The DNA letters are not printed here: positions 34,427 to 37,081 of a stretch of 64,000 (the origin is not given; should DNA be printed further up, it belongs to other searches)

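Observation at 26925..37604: Complete VirB/Trb-type T4SS operon colinear with virB2-virB11, without a coupling protein or relaxase nearby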

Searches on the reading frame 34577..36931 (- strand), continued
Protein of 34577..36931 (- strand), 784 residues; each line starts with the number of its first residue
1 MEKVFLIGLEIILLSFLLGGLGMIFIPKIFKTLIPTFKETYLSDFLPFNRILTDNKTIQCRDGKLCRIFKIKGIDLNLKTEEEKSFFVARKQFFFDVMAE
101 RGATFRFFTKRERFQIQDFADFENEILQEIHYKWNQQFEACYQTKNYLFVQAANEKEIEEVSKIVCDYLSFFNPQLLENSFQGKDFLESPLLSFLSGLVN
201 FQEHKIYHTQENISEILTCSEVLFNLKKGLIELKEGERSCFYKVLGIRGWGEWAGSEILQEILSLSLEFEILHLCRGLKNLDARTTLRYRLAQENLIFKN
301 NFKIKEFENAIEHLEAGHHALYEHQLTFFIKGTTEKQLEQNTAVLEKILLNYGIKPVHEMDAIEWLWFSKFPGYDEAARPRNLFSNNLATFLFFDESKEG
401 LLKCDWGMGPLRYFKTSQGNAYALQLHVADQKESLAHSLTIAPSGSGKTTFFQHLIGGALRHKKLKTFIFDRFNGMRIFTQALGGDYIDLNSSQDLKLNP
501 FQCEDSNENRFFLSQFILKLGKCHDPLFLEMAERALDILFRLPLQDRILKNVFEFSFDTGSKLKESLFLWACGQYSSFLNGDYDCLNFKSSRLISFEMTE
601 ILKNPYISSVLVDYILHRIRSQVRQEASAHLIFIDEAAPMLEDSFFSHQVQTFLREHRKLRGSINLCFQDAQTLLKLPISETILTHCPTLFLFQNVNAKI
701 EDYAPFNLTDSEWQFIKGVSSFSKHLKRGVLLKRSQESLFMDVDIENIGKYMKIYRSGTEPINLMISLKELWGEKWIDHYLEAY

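Call 20: find_encoding_contigs(protein=P0006, flank=10000, max_places=2)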
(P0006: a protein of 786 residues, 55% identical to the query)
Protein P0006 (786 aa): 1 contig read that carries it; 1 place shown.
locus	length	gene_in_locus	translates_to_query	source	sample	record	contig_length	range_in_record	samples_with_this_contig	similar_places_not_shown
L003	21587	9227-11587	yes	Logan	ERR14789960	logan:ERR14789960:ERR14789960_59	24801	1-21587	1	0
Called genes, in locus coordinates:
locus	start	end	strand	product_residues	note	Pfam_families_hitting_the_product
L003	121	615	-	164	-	-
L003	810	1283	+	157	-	-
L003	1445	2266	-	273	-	PF02195:ParB_N, PF17762:HTH_ParB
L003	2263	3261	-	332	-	PF01656:CbiA, PF02374:ArsA_ATPase (weak), PF06564:CBP_BcsQ, PF09140:MipZ (weak), PF13614:AAA_31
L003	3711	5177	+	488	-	PF11638:DnaA_N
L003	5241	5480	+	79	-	-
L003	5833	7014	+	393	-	-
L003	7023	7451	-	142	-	PF01381:HTH_3, PF13443:HTH_26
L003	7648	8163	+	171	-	-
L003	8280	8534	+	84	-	-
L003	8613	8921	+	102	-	-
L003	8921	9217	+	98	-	-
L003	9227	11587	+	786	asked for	PF03135:CagE_TrbE_VirB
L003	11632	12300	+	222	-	-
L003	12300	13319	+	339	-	PF04610:TrbL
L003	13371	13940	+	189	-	-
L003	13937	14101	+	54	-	-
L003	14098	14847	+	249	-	PF04335:VirB8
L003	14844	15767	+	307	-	PF03524:CagX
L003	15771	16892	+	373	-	PF03743:TrbI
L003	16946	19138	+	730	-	-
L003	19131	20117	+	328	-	PF00437:T2SSE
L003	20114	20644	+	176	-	PF01464:SLT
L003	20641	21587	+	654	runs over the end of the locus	PF02534:T4SS-DNA_transf, PF10412:TrwB_AAD_bind, PF12696:TraG-D_C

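Call 21: find_encoding_contigs(protein=P0012, flank=10000, max_places=2)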
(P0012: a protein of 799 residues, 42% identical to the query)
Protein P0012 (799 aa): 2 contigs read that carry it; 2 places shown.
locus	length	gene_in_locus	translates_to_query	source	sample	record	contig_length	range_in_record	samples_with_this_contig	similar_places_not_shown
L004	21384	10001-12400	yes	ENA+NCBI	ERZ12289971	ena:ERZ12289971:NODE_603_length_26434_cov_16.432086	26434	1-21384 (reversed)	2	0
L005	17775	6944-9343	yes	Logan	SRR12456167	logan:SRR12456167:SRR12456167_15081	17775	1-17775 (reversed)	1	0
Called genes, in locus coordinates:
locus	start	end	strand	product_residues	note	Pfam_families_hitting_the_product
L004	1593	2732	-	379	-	PF13546:DDE_5 (weak), PF01609:DDE_Tnp_1, PF13701:DDE_Tnp_1_4 (faint)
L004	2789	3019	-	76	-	-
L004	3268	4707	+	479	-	PF01637:ATPase_2, PF13191:AAA_16, PF13173:AAA_14 (weak), PF13401:AAA_22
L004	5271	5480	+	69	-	-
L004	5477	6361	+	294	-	-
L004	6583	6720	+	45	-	-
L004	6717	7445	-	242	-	-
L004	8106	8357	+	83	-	-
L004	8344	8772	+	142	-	-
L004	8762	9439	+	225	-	PF13505:OMP_b-brl, PF01617:Surface_Ag_2 (weak)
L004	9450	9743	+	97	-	PF04956:TrbC (weak)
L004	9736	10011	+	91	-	-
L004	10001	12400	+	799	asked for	PF27097:VirB4_TrbE_N, PF03135:CagE_TrbE_VirB, PF19044:P-loop_TraG (faint)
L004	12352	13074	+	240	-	-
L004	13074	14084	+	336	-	PF04610:TrbL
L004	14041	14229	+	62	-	-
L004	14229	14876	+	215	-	PF04335:VirB8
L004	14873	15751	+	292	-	PF03524:CagX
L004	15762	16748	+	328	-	PF03743:TrbI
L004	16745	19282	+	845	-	-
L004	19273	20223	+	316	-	PF00437:T2SSE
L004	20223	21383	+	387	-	?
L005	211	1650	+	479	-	PF01637:ATPase_2, PF13191:AAA_16, PF13173:AAA_14 (weak), PF13401:AAA_22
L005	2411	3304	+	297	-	-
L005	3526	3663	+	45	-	-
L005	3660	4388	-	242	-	-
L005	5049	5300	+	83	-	-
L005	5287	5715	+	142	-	-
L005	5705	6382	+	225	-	PF13505:OMP_b-brl, PF01617:Surface_Ag_2 (weak)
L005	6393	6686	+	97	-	PF04956:TrbC (weak)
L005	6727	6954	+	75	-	-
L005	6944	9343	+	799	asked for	PF27097:VirB4_TrbE_N, PF03135:CagE_TrbE_VirB, PF19044:P-loop_TraG (faint)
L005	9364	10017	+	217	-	-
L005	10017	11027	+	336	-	PF04610:TrbL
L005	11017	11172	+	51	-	-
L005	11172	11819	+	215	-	PF04335:VirB8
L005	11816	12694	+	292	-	PF03524:CagX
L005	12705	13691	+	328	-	PF03743:TrbI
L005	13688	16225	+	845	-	-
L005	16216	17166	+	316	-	PF00437:T2SSE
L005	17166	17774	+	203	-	?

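Call 22: find_encoding_contigs(protein=P0015, flank=10000, max_places=2)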
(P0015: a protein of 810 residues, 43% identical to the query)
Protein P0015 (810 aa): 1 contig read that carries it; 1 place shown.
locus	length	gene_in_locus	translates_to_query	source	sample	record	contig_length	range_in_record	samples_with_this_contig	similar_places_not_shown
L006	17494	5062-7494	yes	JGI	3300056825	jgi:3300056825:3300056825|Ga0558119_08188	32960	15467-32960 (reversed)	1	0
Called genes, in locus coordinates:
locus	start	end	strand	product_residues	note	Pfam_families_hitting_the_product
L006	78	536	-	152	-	-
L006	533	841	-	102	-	PF18765:Polbeta (weak)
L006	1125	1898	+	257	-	PF11019:DUF2608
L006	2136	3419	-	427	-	PF00589:Phage_integrase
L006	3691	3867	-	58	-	PF02599:CsrA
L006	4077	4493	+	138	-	PF08279:HTH_11 (weak)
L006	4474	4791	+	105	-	-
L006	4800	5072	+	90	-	-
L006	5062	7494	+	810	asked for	PF03135:CagE_TrbE_VirB, PF19044:P-loop_TraG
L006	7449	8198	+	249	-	-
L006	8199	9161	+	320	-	PF04610:TrbL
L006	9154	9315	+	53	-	-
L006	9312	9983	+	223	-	PF04335:VirB8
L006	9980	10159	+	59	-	-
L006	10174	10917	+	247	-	PF03524:CagX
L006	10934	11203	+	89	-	-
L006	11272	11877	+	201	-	PF03743:TrbI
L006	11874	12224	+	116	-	-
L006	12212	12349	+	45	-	-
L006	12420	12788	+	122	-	-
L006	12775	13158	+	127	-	-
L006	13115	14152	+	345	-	-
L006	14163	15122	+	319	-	PF00437:T2SSE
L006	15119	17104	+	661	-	PF02534:T4SS-DNA_transf, PF10412:TrwB_AAD_bind, PF12696:TraG-D_C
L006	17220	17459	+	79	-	-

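Call 53: find_homologous_proteins(query=A5, max_evalue=1e-10)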
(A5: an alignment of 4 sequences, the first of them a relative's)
Query A5 (4 sequences) (661 aa, profile of the alignment): 337 proteins with E <= 1e-10 among 8000 candidates; the best 120 are listed.
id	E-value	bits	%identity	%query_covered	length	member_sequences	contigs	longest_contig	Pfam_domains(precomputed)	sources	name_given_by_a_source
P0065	9.1e-208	708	100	100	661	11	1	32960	PF10412.16,PF02534.21,PF12696.14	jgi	jgi:type IV secretory pathway TraG/TraD family ATPase VirD4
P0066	5.3e-189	646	53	65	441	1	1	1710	PF02534.21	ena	-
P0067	5.4e-189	646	88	99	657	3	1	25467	PF10412.16,PF02534.21,PF12696.14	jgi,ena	-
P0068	1.1e-186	639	87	100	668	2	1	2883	PF10412.16,PF02534.21,PF12696.14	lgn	-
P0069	5.5e-179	613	84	99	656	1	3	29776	PF10412.16,PF02534.21,PF12696.14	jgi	jgi:type IV secretory pathway TraG/TraD family ATPase VirD4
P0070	1.9e-166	572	57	95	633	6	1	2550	PF10412.16,PF02534.21,PF12696.14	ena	-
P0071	3.6e-140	486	56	96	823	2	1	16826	PF10412.16,PF02534.21,PF12696.14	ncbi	-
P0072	1.4e-131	457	55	94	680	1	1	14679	PF10412.16,PF02534.21,PF12696.14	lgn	-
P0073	3.7e-119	416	53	90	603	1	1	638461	PF10412.16,PF02534.21,PF12696.14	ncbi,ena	-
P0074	9.7e-114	399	51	93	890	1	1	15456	PF10412.16,PF02534.21,PF12696.14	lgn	-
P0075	1.2e-113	398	55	86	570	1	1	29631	PF10412.16,PF02534.21,PF12696.14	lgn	-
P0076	3.3e-93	331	48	77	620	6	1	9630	PF10412.16,PF02534.21,PF12696.14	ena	-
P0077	1.8e-91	325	47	77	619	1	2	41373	PF10412.16,PF02534.21,PF12696.14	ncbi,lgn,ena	-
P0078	3.6e-91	324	50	74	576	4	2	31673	PF10412.16,PF02534.21,PF12696.14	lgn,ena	-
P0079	4.4e-91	324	49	86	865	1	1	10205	PF10412.16,PF02534.21,PF12696.14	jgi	jgi:type IV secretion system protein VirD4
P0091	1.5e-83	299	49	75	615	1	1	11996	PF10412.16,PF02534.21,PF12696.14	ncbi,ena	-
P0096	7.9e-82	293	48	74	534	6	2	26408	PF10412.16,PF02534.21,PF12696.14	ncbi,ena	-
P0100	1.5e-80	289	47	74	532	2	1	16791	PF10412.16,PF02534.21,PF12696.14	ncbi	-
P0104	2.3e-64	236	39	73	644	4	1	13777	PF10412.16,PF02534.21,PF12696.14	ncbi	-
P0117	2.7e-32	130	35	64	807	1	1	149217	PF10412.16,PF02534.21,PF12696.14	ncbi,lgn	-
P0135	9.2e-30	122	34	64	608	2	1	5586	PF10412.16,PF02534.21,PF12696.14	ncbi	-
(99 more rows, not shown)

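Call 54: list_cluster_members(proteins=[P0071, P0073, P0077, P0091, P0096, P0100, P0104, P0117, P0135, P0005])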
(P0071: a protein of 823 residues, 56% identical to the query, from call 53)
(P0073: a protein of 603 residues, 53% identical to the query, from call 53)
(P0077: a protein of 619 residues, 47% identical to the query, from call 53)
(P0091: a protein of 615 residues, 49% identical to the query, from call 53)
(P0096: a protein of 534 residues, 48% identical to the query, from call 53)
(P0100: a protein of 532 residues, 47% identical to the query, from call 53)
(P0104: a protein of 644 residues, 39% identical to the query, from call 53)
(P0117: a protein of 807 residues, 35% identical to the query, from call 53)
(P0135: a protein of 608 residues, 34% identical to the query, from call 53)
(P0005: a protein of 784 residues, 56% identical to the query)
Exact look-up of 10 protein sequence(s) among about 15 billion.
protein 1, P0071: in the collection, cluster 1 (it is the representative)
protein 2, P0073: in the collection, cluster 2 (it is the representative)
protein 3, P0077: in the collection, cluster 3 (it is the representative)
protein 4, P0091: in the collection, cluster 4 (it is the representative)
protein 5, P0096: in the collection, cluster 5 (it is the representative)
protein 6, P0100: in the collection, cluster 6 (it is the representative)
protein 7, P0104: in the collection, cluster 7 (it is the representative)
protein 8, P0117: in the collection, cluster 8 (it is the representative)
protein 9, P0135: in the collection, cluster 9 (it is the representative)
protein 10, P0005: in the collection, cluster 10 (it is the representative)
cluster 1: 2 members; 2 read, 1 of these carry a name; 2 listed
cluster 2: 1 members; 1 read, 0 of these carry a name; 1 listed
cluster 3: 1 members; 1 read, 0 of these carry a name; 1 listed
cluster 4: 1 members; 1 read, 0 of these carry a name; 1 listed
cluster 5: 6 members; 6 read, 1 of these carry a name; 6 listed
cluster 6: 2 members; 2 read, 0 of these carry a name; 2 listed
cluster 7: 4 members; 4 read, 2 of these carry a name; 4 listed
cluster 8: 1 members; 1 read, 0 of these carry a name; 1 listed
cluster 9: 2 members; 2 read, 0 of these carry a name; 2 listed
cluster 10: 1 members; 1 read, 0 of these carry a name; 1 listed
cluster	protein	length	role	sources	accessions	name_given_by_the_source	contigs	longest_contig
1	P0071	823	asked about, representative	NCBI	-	-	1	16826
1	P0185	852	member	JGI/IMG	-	type IV secretion system protein VirD4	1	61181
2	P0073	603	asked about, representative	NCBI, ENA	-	-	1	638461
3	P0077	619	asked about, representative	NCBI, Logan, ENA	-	-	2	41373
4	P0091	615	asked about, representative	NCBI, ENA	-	-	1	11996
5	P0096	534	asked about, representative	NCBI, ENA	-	-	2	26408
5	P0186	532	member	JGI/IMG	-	type IV secretion system protein VirD4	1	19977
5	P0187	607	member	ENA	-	-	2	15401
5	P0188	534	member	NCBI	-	-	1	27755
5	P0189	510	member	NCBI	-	-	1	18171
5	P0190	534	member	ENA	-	-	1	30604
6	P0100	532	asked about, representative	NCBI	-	-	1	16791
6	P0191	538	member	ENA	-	-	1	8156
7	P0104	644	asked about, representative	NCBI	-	-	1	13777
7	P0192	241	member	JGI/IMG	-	type IV secretion system protein VirD4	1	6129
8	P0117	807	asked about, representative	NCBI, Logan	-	-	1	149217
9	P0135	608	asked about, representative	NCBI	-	-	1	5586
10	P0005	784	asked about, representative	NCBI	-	-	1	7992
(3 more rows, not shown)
